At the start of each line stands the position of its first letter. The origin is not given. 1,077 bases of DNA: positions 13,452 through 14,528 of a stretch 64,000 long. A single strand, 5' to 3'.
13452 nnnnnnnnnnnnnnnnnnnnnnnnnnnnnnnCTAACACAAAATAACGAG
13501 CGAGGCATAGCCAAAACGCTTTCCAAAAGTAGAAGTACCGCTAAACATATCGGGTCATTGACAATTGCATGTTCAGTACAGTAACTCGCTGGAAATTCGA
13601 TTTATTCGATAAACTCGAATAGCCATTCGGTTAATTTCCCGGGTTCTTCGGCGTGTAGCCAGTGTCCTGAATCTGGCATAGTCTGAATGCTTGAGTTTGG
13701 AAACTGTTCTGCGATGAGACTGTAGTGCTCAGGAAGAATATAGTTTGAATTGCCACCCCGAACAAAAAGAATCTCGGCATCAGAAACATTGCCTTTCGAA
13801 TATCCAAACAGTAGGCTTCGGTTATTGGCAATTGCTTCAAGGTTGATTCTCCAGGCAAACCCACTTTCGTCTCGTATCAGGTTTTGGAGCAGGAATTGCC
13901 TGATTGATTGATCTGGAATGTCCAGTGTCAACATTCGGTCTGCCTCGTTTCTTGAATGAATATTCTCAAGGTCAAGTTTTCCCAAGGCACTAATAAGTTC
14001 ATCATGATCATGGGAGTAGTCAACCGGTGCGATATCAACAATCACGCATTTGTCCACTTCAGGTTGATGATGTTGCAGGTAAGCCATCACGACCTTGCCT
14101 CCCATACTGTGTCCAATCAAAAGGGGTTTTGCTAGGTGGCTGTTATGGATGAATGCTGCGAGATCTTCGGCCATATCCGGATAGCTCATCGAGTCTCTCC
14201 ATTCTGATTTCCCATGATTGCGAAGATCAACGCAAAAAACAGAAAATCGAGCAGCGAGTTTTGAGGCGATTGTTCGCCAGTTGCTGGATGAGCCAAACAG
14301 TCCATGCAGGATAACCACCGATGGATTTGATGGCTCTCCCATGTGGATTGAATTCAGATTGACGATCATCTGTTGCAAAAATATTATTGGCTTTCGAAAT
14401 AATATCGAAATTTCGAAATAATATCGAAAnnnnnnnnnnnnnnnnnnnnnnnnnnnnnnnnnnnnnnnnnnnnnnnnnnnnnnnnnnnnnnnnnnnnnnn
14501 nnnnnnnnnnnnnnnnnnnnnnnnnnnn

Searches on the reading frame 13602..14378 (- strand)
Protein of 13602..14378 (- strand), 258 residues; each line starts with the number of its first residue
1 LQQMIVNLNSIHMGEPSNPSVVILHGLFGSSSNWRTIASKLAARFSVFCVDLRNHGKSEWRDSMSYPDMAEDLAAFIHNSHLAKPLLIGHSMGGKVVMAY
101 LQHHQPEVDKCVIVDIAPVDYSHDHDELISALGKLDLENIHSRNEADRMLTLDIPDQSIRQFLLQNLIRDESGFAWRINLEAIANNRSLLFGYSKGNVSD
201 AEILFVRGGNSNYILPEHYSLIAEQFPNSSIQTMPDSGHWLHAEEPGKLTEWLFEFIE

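Call 31: find_homologous_proteins(query=window:13602-14378:-, max_evalue=1e-30)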
Query window:13602-14378:- (258 aa): 7731 proteins with E <= 1e-30 among 8000 candidates; the best 120 are listed.
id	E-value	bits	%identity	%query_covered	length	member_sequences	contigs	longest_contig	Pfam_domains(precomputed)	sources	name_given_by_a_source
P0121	3.5e-132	458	79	98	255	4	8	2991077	PF02089.22,PF12697.14,PF00561.27,PF07819.20,PF12146.16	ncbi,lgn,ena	-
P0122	6.5e-131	453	77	99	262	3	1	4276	PF12697.14,PF00561.27,PF00975.27,PF07819.20,PF12146.16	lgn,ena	-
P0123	7.1e-128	444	75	100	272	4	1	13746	PF12697.14,PF00561.27,PF07819.20,PF12146.16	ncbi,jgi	-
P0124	5.7e-118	411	95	75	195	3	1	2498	PF12697.14,PF00561.27,PF12146.16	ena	-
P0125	8.3e-114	397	70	98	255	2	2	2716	PF02089.22,PF12697.14,PF00561.27,PF00975.27,PF07819.20,PF12146.16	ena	-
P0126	3.1e-110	386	66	99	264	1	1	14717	PF12697.14,PF00561.27,PF00975.27,PF07819.20,PF12146.16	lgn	-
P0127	7.5e-109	381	66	99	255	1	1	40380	PF12697.14,PF00561.27,PF07819.20,PF12146.16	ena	-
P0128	2.7e-104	366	62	99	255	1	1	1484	PF12697.14,PF00561.27,PF07819.20,PF12146.16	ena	-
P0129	5.2e-99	349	60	99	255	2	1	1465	PF12697.14,PF00561.27,PF07819.20,PF12146.16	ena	-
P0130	7.6e-94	332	78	75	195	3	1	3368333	PF12697.14,PF00561.27,PF12146.16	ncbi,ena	-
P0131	7.3e-81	289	52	98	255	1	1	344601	PF12697.14,PF00561.27,PF07819.20,PF12146.16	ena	-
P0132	8.9e-81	289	51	99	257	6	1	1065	PF12697.14,PF00561.27,PF07819.20,PF12146.16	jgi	jgi:pimeloyl-ACP methyl ester carboxylesterase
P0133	1.5e-79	285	54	95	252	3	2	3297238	PF12697.14,PF00561.27,PF00975.27,PF07819.20,PF12146.16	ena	-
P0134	4.3e-79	284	48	98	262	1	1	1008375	PF12697.14,PF00561.27,PF07819.20,PF12146.16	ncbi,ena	-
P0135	7.7e-79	283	53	94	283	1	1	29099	PF12697.14,PF00561.27,PF00975.27,PF07819.20,PF12146.16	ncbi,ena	-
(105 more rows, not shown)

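Call 32: find_encoding_contigs(protein=P0121, flank=8000, max_places=4)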
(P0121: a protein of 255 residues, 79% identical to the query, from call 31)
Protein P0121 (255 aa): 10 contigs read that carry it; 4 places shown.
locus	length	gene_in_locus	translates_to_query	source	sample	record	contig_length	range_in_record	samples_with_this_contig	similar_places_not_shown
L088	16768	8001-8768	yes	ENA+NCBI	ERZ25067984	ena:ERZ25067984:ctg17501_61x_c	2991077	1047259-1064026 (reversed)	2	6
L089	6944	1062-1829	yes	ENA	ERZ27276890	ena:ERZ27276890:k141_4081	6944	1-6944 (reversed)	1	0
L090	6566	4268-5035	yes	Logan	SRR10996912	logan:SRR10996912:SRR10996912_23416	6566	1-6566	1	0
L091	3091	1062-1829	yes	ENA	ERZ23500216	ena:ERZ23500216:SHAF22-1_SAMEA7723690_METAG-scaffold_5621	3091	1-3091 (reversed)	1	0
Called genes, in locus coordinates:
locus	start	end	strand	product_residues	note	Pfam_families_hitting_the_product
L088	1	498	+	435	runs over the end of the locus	PF00364:Biotin_lipoyl, PF02817:E3_binding, PF00198:2-oxoacid_dh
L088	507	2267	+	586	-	PF00364:Biotin_lipoyl, PF25984:BSH_YknX (faint), PF01262:AlaDh_PNT_C (faint), PF01134:GIDA (faint), PF07992:Pyr_redox_2, PF12831:FAD_oxidored, PF00070:Pyr_redox, PF02852:Pyr_redox_dim, +2 more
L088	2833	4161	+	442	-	-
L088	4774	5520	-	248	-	PF11967:RecO_N, PF02565:RecO_C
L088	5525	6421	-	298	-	PF00009:GTP_EFTU (faint), PF00350:Dynamin_N (faint), PF01926:MMR_HSR1, PF02421:FeoB_N, PF07650:KH_2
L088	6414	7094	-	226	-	PF14622:Ribonucleas_3_3, PF00636:Ribonuclease_3, PF22935:RM44_endonuclase (weak), PF00035:dsrm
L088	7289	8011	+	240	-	PF02586:SRAP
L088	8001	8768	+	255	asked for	PF00561:Abhydrolase_1, PF07819:PGAP1 (faint), PF12146:Hydrolase_4, PF02089:Palm_thioest (weak), PF12697:Abhydrolase_6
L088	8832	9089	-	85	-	-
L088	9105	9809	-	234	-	PF03264:Cytochrom_NNT, PF22113:Mtrc-MtrF_II-IV_dom (weak)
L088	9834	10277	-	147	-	PF03892:NapB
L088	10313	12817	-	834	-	PF04879:Molybdop_Fe4S4, PF00384:Molybdopterin, PF01568:Molydop_binding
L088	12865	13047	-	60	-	PF03927:NapD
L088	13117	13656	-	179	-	PF13237:Fer4_10 (weak), PF12838:Fer4_7 (weak), PF13187:Fer4_9 (weak), PF13187:Fer4_9 (weak), PF14697:Fer4_21 (weak), PF12838:Fer4_7, PF00037:Fer4, PF12797:Fer4_2 (weak), +7 more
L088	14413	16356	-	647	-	PF16177:ACAS_N, PF00501:AMP-binding, PF13193:AMP-binding_C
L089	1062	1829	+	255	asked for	PF00561:Abhydrolase_1, PF07819:PGAP1 (faint), PF12146:Hydrolase_4, PF02089:Palm_thioest (weak), PF12697:Abhydrolase_6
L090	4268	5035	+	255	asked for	PF00561:Abhydrolase_1, PF07819:PGAP1 (faint), PF12146:Hydrolase_4, PF02089:Palm_thioest (weak), PF12697:Abhydrolase_6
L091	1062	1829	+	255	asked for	PF00561:Abhydrolase_1, PF07819:PGAP1 (faint), PF12146:Hydrolase_4, PF02089:Palm_thioest (weak), PF12697:Abhydrolase_6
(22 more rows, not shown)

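Call 33: find_encoding_contigs(protein=P0124, flank=3000, max_places=4)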
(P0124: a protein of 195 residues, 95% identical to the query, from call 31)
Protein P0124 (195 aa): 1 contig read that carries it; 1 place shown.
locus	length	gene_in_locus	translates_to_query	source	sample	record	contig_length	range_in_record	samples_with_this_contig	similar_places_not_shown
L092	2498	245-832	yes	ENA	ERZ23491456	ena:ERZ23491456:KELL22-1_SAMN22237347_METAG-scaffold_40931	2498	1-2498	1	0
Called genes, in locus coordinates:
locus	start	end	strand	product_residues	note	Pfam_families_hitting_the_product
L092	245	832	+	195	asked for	PF00561:Abhydrolase_1, PF12146:Hydrolase_4 (weak), PF12697:Abhydrolase_6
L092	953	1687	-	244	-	PF09195:Endonuc-BglII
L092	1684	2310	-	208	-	PF05063:MT-A70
